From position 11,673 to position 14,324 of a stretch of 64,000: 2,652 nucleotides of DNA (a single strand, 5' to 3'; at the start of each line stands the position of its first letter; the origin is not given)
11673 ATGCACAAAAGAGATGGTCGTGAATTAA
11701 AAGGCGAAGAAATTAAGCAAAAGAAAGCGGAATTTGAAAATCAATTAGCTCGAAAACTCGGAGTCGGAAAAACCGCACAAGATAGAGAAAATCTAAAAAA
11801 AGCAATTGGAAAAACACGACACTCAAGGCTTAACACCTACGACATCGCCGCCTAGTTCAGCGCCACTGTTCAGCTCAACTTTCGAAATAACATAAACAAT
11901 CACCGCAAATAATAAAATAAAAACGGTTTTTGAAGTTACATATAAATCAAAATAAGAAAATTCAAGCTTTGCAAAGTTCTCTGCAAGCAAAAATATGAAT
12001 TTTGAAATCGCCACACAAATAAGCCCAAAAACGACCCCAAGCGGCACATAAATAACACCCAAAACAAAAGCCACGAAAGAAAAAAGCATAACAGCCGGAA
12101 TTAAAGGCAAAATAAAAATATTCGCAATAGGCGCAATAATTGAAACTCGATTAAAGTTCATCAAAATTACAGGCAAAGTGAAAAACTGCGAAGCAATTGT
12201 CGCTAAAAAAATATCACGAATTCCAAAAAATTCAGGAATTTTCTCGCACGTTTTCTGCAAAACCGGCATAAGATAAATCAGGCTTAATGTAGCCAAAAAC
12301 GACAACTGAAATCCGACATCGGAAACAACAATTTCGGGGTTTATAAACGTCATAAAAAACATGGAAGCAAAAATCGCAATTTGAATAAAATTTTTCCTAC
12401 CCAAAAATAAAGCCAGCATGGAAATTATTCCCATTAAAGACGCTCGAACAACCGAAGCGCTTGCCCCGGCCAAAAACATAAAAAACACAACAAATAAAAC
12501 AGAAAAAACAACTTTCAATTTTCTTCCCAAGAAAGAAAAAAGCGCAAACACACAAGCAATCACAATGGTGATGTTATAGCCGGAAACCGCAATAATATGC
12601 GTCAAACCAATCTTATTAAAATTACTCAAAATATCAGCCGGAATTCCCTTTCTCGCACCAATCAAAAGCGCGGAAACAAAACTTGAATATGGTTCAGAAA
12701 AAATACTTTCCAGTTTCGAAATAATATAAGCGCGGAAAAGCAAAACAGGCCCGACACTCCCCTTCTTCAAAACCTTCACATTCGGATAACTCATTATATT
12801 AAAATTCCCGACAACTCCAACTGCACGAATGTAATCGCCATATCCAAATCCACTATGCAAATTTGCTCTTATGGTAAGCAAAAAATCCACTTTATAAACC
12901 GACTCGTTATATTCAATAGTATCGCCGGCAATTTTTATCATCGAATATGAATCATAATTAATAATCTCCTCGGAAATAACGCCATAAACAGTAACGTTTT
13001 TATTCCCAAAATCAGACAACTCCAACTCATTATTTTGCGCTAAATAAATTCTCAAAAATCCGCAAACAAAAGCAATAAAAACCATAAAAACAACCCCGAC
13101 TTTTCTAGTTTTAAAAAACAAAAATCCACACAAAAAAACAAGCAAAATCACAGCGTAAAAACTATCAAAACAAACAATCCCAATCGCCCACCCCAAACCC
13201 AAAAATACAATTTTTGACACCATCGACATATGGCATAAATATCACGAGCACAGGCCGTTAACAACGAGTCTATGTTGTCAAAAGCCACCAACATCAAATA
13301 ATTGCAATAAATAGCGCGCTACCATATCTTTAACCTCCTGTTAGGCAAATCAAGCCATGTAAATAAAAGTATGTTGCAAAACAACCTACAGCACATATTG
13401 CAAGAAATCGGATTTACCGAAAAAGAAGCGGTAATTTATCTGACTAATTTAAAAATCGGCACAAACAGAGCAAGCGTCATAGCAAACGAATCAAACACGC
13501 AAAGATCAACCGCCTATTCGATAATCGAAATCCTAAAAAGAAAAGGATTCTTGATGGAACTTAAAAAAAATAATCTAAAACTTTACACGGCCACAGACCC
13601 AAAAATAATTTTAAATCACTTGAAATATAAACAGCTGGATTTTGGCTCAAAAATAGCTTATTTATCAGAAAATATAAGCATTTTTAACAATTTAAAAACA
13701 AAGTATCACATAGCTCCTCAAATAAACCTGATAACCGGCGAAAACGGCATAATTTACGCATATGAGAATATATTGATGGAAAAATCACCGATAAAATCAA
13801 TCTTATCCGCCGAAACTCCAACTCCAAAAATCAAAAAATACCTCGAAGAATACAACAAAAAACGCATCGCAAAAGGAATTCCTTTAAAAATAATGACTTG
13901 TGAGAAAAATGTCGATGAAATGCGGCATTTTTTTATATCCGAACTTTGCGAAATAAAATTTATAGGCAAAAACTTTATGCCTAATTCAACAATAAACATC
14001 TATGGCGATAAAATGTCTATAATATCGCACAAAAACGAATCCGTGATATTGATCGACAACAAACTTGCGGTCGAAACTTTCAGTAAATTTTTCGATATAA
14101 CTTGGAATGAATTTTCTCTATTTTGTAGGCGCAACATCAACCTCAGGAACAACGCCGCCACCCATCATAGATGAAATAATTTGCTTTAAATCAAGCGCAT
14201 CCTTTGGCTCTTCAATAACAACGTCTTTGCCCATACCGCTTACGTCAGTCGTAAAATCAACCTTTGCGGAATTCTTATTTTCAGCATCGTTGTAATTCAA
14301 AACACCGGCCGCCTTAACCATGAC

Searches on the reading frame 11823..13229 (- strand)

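Call 62: search_protein_families(library=pfam, proteins=[window:11823-13229:-], max_evalue=0.0001)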
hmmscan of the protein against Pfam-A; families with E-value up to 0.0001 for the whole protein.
window:11823-13229:- (468 aa): 2 families
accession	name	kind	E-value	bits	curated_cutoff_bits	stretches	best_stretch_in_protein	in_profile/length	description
PF03772.21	Competence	-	8.6e-48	163.5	23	1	188-448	1-264/270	Competence protein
PF13567.11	DUF4131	-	1.1e-07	32.1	31.6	1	26-140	11-130/165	Domain of unknown function (DUF4131)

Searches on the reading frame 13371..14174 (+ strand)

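Call 62: search_protein_families(library=pfam, proteins=[window:13371-14174:+], max_evalue=0.0001)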
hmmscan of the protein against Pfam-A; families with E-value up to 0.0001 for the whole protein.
window:13371-14174:+ (267 aa): 1 family
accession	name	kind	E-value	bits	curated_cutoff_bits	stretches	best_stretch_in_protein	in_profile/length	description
PF01978.25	TrmB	-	4.9e-12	46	25.6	1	10-78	1-68/68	Sugar-specific transcriptional regulator TrmB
